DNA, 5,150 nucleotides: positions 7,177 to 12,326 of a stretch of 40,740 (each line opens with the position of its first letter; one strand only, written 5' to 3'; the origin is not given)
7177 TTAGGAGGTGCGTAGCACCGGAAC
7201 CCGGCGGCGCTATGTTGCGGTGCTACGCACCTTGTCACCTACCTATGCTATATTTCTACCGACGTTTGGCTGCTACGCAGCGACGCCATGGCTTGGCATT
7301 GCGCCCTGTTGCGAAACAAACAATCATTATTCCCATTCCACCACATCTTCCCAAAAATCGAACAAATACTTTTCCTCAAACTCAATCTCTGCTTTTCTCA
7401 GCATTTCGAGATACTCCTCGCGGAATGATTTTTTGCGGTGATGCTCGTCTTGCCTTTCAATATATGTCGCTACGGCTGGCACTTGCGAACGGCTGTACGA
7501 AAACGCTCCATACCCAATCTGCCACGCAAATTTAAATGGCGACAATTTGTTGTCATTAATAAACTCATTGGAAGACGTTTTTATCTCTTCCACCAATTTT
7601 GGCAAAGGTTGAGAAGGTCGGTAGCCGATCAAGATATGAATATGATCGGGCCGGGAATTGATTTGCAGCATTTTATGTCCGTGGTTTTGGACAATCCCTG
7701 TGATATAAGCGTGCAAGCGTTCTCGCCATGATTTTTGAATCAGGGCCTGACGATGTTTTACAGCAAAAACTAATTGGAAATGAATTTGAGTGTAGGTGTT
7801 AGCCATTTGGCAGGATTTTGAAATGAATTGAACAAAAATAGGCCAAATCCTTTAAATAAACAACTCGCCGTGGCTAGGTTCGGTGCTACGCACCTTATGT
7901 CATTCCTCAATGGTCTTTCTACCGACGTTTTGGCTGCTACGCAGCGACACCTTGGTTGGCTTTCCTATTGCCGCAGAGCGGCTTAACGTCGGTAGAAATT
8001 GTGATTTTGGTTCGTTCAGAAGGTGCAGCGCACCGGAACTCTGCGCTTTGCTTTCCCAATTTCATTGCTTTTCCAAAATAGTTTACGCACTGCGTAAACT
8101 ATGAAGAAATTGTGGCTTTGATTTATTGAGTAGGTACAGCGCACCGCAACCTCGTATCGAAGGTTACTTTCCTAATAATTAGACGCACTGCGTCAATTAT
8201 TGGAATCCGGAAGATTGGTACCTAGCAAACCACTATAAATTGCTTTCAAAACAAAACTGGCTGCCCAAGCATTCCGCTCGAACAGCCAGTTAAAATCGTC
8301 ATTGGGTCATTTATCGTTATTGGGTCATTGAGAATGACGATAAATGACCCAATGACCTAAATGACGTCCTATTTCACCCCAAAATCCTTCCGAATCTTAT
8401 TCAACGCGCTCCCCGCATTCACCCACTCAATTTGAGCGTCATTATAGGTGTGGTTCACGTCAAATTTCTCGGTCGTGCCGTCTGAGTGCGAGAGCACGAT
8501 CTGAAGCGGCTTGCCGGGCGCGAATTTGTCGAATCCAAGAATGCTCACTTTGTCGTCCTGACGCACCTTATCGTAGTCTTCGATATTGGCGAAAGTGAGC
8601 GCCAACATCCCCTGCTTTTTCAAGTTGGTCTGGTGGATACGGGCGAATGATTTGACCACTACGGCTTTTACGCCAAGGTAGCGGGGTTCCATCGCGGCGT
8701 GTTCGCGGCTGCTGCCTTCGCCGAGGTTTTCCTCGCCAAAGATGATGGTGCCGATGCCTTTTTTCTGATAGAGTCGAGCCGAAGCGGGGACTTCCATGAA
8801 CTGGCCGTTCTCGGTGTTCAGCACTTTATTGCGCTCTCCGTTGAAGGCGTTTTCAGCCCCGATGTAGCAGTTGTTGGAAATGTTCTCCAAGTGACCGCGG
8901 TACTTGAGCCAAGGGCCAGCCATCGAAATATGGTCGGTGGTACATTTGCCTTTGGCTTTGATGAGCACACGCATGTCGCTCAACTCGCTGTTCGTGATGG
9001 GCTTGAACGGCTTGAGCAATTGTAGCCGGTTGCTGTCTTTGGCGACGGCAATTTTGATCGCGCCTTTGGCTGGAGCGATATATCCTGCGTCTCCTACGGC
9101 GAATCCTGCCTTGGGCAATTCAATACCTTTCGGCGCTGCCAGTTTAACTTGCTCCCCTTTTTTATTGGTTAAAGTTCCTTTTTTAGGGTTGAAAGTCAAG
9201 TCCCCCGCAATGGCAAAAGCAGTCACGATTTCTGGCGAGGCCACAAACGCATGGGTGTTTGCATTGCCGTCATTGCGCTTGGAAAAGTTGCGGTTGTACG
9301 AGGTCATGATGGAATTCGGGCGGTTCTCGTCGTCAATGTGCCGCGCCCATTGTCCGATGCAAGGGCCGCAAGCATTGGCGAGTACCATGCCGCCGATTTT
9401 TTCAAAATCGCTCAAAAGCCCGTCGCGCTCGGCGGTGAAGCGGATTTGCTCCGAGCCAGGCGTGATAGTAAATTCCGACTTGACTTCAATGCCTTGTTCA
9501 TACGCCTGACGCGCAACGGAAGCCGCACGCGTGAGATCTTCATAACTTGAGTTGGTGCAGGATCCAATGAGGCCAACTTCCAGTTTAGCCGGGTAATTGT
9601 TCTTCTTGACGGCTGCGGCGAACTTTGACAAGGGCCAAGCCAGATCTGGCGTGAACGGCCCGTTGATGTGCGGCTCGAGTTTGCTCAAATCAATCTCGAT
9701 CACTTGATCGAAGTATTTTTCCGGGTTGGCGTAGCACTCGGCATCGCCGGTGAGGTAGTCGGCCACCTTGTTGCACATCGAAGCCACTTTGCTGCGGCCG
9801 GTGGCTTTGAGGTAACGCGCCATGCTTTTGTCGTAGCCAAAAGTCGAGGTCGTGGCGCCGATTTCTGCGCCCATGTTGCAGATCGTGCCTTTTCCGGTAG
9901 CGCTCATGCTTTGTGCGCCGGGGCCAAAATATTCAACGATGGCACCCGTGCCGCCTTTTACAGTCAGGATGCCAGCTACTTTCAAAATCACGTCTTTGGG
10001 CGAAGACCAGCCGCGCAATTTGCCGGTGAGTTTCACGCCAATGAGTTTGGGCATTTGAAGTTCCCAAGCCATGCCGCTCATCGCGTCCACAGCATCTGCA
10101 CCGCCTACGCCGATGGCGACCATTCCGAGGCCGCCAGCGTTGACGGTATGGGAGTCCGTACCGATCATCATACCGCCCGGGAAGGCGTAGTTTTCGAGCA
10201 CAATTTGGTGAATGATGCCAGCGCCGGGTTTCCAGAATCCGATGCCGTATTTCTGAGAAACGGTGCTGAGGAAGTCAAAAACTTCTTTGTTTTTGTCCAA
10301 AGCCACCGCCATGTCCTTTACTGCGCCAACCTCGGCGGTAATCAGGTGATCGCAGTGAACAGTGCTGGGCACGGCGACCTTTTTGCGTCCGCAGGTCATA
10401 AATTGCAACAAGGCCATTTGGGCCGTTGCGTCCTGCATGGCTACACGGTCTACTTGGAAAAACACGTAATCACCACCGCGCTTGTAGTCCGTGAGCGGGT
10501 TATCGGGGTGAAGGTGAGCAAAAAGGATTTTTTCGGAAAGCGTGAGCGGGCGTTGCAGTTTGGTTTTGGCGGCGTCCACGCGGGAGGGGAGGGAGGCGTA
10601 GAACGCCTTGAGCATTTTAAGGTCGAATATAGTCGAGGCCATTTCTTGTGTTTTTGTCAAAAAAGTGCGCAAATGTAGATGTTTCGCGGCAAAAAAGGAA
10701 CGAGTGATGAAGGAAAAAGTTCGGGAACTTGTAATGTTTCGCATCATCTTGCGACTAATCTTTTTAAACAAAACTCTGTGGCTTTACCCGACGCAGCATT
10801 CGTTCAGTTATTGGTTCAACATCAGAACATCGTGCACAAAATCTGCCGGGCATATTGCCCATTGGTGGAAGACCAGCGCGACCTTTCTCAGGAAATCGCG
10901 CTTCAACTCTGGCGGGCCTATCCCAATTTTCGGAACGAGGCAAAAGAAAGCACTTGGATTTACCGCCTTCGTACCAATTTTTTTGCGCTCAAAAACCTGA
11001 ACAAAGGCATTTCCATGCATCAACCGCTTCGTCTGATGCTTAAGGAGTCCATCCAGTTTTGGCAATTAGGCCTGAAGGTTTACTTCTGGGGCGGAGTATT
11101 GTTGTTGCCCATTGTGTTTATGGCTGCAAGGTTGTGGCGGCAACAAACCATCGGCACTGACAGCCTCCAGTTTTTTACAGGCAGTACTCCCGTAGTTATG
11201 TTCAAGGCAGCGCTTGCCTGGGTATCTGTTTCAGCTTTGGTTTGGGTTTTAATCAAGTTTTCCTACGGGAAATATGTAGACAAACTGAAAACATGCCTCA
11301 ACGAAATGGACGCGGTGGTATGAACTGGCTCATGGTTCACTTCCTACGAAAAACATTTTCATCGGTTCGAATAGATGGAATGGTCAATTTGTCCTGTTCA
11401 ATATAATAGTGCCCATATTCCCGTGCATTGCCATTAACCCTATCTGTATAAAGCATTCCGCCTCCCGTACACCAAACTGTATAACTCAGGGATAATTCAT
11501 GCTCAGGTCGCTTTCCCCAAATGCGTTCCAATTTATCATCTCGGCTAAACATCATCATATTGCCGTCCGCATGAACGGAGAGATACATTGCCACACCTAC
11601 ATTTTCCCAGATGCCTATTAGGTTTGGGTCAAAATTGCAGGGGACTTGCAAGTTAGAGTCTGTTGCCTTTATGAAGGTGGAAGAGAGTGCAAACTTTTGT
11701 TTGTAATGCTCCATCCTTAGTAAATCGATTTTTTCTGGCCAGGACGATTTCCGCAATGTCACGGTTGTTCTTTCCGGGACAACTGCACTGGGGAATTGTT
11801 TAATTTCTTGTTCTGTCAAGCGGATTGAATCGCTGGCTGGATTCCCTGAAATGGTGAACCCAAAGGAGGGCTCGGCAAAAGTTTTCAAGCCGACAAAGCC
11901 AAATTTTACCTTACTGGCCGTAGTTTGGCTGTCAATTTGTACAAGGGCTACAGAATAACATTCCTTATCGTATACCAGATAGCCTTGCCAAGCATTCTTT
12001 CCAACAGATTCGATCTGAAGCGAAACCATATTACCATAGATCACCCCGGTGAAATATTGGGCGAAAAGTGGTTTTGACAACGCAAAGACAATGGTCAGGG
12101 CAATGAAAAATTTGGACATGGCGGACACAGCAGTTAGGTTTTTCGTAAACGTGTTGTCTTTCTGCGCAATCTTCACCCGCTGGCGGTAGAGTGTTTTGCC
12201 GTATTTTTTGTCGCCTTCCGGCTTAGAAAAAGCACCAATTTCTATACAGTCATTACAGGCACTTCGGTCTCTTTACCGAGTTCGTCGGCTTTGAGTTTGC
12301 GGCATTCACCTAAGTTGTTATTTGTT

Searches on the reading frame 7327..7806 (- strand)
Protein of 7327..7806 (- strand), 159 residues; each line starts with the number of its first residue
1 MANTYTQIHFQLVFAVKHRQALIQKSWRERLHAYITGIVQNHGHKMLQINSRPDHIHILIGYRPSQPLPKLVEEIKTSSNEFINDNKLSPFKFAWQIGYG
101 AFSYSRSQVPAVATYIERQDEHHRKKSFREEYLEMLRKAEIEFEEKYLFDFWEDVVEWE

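Call 88: search_protein_families(library=pfam, proteins=[window:7327-7806:-], max_evalue=0.001)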
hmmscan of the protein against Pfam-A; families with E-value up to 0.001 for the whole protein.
window:7327-7806:- (159 aa): 1 family
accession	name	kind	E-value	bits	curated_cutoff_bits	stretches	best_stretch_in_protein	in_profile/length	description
PF01797.21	Y1_Tnp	-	2.3e-24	86.3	23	1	5-119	2-121/121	Transposase IS200 like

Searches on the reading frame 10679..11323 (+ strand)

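Call 88: search_protein_families(library=pfam, proteins=[window:10679-11323:+], max_evalue=0.001)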
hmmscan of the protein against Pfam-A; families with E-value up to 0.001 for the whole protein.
window:10679-11323:+ (214 aa): 1 family
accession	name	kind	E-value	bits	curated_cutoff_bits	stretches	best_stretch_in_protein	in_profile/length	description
PF04542.20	Sigma70_r2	-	8.1e-09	35.6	24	1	46-97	3-56/71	Sigma-70 region 2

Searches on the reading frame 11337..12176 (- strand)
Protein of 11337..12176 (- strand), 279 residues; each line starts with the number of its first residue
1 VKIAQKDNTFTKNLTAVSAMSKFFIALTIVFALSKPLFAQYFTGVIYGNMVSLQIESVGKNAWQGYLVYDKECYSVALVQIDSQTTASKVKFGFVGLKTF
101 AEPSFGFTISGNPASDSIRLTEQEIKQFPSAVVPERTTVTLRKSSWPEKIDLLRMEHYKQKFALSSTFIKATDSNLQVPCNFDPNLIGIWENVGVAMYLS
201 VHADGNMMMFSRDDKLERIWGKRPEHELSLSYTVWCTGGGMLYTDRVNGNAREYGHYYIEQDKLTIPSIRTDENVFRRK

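Call 4: search_protein_families(library=pfam, proteins=[window:11337-12176:-], max_evalue=1)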
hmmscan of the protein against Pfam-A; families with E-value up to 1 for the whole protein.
window:11337-12176:- (279 aa): 0 families

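Call 5: search_protein_families(library=padloc, proteins=[window:11337-12176:-], max_evalue=1)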
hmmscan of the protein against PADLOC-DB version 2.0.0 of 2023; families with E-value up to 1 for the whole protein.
window:11337-12176:- (279 aa): 0 families

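Call 6: search_protein_families(library=ncbifam, proteins=[window:11337-12176:-], max_evalue=1)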
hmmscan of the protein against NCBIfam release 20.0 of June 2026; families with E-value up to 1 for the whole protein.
window:11337-12176:- (279 aa): 2 families
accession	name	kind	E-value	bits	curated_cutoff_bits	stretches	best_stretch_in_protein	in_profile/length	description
NF045762.1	PhenlGlyoxDHPadE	equivalog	0.0075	16.1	300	1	99-209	32-135/187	NADH-dependent phenylglyoxylate dehydrogenase subunit gamma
NF003972.0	PRK05467.1-1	equivalog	0.071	12.5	399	1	13-64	60-110/225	PKHD-type hydroxylase YbiX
